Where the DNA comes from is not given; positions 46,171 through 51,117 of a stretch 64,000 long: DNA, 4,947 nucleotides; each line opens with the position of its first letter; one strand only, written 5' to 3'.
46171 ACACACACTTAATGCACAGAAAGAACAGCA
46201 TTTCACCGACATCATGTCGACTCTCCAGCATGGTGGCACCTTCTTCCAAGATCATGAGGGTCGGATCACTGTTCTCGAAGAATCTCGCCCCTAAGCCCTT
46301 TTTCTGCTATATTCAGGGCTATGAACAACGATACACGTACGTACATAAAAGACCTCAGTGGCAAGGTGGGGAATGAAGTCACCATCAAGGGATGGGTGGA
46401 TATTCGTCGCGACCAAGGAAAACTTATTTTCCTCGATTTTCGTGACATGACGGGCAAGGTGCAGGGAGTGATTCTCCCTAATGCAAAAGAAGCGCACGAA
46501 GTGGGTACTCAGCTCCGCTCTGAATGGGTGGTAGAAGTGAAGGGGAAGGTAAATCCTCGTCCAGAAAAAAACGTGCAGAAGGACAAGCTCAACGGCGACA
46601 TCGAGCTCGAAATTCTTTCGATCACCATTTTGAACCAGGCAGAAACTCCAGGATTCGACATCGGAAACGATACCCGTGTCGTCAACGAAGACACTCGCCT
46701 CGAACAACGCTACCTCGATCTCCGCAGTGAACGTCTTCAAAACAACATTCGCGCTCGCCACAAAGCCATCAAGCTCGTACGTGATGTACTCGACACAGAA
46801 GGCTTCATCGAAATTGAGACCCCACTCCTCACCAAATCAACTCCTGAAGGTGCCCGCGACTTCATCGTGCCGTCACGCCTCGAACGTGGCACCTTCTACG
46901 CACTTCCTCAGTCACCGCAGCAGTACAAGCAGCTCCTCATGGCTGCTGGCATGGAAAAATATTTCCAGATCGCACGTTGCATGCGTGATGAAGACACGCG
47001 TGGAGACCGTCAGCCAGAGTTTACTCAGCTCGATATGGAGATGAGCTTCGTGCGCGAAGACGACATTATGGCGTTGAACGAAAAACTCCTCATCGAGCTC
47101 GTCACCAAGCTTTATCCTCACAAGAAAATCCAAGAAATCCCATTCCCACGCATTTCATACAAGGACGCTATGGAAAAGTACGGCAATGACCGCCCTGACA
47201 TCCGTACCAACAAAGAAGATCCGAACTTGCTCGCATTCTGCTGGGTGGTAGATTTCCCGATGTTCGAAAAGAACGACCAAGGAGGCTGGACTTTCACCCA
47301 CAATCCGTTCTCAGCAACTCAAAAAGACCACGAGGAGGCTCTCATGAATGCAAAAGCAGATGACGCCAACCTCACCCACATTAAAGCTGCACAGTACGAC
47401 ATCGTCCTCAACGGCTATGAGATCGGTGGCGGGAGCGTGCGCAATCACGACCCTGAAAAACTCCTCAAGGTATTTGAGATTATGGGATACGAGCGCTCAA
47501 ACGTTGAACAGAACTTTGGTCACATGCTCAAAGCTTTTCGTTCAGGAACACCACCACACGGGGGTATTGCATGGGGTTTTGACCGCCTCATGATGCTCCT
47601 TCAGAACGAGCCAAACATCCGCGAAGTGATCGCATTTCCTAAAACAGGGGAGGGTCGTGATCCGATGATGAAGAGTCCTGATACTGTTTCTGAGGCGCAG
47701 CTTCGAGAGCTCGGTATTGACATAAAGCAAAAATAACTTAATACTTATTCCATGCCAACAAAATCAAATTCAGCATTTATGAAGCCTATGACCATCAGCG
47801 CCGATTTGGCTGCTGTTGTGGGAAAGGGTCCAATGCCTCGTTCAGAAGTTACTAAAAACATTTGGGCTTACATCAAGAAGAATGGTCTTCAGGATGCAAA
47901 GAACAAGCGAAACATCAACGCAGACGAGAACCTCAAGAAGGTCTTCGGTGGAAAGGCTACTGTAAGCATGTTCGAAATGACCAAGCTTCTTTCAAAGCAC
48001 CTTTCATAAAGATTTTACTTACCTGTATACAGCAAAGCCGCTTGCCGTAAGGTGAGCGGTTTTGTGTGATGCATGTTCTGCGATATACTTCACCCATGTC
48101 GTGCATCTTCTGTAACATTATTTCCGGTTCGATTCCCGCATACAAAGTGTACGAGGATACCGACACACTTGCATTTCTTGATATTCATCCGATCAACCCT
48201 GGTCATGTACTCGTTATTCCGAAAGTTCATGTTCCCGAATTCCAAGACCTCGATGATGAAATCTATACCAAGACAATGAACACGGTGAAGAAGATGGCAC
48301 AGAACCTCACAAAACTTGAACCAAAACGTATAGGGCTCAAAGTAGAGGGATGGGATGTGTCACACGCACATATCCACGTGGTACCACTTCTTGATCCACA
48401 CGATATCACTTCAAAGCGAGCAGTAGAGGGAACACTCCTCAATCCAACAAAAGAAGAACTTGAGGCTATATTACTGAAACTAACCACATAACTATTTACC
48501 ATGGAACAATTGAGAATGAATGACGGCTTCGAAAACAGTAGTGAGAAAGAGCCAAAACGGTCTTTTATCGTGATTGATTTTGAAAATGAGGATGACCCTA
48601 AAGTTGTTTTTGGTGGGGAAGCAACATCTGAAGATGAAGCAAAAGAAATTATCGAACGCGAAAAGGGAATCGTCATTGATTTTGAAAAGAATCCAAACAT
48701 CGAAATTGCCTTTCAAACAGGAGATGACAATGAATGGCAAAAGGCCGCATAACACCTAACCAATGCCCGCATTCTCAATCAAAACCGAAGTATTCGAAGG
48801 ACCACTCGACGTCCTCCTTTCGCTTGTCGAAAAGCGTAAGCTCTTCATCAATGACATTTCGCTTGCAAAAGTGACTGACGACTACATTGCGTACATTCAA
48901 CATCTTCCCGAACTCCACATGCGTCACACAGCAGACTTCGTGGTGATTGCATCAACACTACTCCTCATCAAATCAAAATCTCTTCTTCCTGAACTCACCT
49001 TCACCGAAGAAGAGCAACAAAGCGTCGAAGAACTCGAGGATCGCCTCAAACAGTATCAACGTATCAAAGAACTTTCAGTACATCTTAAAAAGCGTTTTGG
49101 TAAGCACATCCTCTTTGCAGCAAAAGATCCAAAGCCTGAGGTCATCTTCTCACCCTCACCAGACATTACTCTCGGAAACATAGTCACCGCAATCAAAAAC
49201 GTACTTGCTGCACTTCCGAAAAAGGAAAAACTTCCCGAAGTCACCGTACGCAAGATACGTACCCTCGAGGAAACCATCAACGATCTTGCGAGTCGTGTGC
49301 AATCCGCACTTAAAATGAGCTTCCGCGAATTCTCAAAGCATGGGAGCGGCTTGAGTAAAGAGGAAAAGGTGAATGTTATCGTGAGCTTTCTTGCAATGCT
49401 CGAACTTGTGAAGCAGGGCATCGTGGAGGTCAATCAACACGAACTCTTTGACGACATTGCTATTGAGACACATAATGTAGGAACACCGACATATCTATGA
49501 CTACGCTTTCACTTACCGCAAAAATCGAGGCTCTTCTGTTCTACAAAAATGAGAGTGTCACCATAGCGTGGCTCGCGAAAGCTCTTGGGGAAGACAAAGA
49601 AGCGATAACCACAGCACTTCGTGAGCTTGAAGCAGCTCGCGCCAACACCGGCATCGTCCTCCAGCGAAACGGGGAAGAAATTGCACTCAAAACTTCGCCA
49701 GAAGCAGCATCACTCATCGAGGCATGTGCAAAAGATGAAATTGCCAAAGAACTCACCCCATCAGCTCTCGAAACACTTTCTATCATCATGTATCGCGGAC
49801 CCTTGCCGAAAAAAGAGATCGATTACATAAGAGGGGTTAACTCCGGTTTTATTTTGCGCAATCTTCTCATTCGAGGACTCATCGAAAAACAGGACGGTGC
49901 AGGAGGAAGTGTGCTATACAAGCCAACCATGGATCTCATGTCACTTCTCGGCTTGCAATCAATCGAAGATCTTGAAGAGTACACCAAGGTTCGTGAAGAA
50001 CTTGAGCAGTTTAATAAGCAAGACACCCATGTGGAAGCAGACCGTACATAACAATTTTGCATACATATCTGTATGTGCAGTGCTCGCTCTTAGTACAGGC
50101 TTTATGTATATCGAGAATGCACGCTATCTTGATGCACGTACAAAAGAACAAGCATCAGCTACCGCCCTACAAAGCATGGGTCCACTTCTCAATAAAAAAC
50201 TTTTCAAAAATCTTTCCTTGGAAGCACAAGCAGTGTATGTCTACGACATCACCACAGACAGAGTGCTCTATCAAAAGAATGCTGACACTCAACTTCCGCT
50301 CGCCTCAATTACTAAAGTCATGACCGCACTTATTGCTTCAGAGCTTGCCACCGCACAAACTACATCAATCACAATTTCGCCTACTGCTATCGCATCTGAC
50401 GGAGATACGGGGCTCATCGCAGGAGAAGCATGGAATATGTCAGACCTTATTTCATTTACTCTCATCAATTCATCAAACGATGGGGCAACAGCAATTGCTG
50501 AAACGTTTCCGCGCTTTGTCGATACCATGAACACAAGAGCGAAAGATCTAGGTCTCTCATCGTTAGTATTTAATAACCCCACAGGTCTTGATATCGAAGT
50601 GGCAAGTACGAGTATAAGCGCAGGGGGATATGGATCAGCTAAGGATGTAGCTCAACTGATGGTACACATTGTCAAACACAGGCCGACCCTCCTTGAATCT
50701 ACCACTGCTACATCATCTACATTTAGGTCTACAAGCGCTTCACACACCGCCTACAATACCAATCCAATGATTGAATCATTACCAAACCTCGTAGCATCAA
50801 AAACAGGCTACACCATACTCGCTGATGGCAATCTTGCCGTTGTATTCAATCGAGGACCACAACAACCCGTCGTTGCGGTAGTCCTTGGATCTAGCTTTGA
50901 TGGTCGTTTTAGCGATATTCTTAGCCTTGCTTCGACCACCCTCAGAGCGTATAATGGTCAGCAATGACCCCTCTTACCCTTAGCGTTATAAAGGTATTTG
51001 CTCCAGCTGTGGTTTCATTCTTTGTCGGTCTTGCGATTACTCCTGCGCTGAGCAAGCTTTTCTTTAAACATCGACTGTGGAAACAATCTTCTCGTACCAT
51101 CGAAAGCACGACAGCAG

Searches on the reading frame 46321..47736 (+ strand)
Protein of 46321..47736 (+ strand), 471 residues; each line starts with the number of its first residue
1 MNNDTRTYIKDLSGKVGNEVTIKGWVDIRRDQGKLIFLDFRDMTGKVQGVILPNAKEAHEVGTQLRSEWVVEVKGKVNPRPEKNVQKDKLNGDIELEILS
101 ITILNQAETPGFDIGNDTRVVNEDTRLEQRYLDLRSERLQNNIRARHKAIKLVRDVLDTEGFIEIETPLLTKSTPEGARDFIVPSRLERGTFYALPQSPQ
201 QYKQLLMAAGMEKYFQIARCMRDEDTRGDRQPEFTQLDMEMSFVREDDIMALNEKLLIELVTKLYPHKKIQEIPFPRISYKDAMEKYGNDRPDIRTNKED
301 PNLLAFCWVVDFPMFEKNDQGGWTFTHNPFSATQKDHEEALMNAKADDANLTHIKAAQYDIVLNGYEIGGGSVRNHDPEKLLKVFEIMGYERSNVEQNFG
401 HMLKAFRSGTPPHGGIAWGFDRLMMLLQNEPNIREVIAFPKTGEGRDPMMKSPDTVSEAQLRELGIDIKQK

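Call 33: search_protein_families(library=pfam, proteins=[window:46321-47736:+], max_evalue=0.001)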
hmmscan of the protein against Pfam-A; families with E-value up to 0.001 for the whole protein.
window:46321-47736:+ (471 aa): 2 families
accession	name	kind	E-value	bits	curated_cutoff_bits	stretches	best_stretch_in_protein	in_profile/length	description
PF00152.25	tRNA-synt_2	-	6.8e-115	383.8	25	1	122-442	1-307/308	tRNA synthetases class II (D, K and N)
PF01336.31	tRNA_anti-codon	-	6.2e-16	58.5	27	1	20-104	1-75/75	OB-fold nucleic acid binding domain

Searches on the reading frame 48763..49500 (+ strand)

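Call 33: search_protein_families(library=pfam, proteins=[window:48763-49500:+], max_evalue=0.001)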
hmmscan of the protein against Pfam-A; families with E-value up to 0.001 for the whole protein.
window:48763-49500:+ (245 aa): 1 family
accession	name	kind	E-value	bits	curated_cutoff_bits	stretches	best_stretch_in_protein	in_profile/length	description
PF02616.19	SMC_ScpA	-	1.1e-22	81.7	24.6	1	21-235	1-230/232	Segregation and condensation protein ScpA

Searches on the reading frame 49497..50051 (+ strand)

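Call 33: search_protein_families(library=pfam, proteins=[window:49497-50051:+], max_evalue=0.001)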
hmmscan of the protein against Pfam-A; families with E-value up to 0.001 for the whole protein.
window:49497-50051:+ (184 aa): 1 family
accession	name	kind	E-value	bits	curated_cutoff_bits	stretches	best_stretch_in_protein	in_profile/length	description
PF04079.22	SMC_ScpB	-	1.7e-34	119.2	27.4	1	8-161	1-159/160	Segregation and condensation complex subunit ScpB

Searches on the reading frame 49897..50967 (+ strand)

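Call 43: search_protein_families(library=pfam, proteins=[window:49897-50967:+], max_evalue=0.001)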
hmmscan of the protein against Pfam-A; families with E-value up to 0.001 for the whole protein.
window:49897-50967:+ (356 aa): 4 families
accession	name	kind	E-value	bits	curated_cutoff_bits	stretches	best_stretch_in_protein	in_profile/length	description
PF00768.25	Peptidase_S11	-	8.3e-38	130.6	27.6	1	105-332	7-237/239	D-alanyl-D-alanine carboxypeptidase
PF13354.11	Beta-lactamase2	-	1.3e-11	44.7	22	1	113-330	2-213/214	Beta-lactamase enzyme family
PF02113.21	Peptidase_S13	-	4.7e-05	22.8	22.8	1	106-151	14-59/444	D-Ala-D-Ala carboxypeptidase 3 (S13) family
PF00144.29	Beta-lactamase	-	0.00017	21.3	27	0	112-153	16-70/329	Beta-lactamase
